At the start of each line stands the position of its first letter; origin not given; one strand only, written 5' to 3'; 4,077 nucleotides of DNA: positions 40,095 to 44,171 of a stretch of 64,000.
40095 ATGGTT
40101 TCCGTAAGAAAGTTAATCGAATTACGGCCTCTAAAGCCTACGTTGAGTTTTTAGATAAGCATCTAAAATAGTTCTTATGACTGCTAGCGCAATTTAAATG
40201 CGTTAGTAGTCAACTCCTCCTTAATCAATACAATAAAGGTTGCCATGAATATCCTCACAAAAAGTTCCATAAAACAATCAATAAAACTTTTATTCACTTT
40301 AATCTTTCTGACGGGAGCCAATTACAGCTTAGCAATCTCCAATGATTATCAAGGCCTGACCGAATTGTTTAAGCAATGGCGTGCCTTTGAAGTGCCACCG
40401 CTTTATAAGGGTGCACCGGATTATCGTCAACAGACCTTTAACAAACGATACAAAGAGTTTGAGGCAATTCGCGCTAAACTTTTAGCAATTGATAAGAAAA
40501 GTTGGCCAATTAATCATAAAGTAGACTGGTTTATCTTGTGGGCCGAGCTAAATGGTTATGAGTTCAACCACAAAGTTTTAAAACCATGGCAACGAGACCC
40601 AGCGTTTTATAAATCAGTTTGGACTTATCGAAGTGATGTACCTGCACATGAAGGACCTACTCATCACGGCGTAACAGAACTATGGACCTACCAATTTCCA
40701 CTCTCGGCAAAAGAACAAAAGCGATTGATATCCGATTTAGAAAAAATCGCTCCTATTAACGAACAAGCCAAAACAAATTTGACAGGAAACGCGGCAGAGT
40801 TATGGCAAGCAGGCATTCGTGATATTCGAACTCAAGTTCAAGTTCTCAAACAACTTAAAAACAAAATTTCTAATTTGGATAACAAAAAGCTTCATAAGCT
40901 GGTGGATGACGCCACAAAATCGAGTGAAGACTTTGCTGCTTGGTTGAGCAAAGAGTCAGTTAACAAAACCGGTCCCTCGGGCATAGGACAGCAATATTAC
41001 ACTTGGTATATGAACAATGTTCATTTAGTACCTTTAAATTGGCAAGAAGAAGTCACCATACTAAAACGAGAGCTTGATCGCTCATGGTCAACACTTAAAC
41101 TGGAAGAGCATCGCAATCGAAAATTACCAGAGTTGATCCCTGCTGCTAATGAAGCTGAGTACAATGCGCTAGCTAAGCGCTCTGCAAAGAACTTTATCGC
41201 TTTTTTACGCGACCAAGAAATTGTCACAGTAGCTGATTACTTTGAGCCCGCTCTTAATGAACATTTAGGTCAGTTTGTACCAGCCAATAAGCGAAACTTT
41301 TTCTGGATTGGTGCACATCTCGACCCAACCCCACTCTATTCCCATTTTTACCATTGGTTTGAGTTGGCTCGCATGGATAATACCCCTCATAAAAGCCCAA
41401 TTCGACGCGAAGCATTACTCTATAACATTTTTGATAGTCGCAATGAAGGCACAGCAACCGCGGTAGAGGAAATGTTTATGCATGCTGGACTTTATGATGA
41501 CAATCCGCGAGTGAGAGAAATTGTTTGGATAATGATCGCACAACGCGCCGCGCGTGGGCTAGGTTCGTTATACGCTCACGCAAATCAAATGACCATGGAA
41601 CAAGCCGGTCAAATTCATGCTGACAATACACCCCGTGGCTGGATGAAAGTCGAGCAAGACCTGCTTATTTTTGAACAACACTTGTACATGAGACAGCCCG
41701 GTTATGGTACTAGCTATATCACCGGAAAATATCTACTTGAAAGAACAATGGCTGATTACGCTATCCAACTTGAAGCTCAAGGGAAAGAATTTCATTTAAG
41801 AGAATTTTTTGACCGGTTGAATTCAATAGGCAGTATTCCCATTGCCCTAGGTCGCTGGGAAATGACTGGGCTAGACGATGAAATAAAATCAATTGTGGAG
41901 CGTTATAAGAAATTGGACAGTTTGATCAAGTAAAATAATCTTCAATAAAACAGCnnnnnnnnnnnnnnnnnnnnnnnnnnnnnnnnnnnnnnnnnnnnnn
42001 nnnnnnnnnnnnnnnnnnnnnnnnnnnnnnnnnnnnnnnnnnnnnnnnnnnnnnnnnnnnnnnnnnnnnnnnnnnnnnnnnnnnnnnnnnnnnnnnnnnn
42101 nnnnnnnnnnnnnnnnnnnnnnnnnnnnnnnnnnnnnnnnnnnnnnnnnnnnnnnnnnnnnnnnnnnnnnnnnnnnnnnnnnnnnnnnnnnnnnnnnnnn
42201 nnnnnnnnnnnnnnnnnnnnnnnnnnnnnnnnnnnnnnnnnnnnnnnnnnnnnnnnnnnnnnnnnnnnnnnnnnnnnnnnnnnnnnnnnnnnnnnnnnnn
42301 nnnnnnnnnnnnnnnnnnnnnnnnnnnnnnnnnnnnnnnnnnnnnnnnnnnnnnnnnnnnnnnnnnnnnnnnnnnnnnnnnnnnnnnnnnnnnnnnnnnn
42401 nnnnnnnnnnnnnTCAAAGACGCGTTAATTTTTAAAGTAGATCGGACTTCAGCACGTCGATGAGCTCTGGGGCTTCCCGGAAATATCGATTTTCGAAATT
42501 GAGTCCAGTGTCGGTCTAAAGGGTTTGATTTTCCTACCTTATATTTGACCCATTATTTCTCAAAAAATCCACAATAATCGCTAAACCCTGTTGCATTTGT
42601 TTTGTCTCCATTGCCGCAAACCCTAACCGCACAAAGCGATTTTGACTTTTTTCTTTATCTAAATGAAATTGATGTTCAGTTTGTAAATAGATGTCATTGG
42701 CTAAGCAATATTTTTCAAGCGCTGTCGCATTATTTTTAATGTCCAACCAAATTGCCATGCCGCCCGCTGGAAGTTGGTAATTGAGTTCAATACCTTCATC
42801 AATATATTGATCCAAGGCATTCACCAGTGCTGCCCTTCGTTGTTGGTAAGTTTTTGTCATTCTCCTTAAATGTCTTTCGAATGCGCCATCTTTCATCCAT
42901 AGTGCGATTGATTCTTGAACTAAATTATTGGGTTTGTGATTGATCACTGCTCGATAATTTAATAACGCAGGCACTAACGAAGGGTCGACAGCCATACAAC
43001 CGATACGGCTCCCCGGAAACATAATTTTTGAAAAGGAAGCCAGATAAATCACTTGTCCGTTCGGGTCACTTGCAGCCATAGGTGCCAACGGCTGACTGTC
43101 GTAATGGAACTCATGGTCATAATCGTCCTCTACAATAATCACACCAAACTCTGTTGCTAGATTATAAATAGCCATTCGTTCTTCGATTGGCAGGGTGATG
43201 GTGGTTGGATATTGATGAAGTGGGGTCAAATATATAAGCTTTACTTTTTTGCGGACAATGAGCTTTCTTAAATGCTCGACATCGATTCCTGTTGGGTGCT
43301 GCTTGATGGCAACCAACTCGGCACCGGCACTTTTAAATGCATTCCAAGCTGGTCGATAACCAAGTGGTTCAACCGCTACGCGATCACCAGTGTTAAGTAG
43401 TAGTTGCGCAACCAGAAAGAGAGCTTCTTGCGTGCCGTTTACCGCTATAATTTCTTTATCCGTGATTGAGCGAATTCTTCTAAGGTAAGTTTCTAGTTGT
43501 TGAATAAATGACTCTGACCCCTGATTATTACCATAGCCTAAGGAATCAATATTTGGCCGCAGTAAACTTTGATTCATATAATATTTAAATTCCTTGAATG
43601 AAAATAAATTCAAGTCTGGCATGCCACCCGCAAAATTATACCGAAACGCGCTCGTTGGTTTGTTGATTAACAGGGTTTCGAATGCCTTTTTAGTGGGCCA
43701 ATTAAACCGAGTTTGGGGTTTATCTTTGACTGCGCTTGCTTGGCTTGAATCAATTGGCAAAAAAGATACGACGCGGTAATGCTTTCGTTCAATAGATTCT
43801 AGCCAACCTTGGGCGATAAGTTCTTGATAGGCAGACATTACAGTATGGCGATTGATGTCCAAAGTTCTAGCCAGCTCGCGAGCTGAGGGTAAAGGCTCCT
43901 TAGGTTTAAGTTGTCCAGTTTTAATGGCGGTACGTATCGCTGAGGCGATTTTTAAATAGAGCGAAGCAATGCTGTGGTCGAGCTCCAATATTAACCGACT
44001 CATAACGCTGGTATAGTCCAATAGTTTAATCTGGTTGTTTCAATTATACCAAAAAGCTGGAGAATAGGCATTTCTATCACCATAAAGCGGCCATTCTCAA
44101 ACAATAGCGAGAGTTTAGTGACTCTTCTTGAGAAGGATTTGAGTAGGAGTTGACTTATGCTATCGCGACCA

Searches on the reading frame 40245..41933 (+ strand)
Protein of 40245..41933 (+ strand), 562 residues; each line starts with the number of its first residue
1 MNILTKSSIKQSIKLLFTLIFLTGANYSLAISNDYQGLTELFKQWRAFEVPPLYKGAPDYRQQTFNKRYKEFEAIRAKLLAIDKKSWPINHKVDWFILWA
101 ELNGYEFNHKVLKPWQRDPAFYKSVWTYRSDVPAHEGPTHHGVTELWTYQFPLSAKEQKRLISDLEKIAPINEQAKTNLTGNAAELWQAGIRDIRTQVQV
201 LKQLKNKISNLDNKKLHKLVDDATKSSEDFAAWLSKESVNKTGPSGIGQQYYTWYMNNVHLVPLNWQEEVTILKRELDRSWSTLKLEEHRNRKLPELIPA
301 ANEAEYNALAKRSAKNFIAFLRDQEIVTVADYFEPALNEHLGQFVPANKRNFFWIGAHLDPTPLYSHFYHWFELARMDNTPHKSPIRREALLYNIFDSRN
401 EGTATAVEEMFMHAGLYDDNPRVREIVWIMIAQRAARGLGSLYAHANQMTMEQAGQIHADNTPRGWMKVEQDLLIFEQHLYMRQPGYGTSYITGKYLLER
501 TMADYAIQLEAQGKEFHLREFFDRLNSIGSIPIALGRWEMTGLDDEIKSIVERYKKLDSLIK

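Call 77: search_protein_families(library=pfam, proteins=[window:40245-41933:+], max_evalue=0.00001)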
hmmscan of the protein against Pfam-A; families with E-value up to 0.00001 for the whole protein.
window:40245-41933:+ (562 aa): 1 family
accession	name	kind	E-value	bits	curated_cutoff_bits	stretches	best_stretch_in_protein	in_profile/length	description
PF05960.17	DUF885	-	2e-15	57.9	32.4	2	398-534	398-526/532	Bacterial protein of unknown function (DUF885)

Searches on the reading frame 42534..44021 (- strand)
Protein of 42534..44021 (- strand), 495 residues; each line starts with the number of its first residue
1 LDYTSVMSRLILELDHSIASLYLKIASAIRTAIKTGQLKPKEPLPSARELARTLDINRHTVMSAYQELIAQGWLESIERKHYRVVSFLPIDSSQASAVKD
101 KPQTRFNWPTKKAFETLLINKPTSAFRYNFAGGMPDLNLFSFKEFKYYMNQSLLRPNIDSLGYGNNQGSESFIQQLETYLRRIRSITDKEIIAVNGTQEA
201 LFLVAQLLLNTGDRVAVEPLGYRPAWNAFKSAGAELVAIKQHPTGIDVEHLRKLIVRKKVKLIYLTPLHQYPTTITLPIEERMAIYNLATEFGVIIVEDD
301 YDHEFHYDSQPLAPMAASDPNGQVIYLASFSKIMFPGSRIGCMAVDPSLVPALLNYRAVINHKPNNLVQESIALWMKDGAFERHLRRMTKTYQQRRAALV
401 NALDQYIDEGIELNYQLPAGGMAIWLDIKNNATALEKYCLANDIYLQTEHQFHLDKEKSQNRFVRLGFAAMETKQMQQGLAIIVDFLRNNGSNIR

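Call 77: search_protein_families(library=pfam, proteins=[window:42534-44021:-], max_evalue=0.00001)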
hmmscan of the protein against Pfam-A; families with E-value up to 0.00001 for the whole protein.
window:42534-44021:- (495 aa): 3 families
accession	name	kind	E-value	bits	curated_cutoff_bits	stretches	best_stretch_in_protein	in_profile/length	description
PF00155.27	Aminotran_1_2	-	2.1e-30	106.6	19.7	1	161-481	36-359/361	Aminotransferase class I and II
PF00392.27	GntR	-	6e-14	51.9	27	1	21-80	1-60/64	Bacterial regulatory proteins, gntR family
PF12897.13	Asp_aminotransf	-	1.8e-09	37.4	27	1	221-443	133-363/421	Aspartate amino-transferase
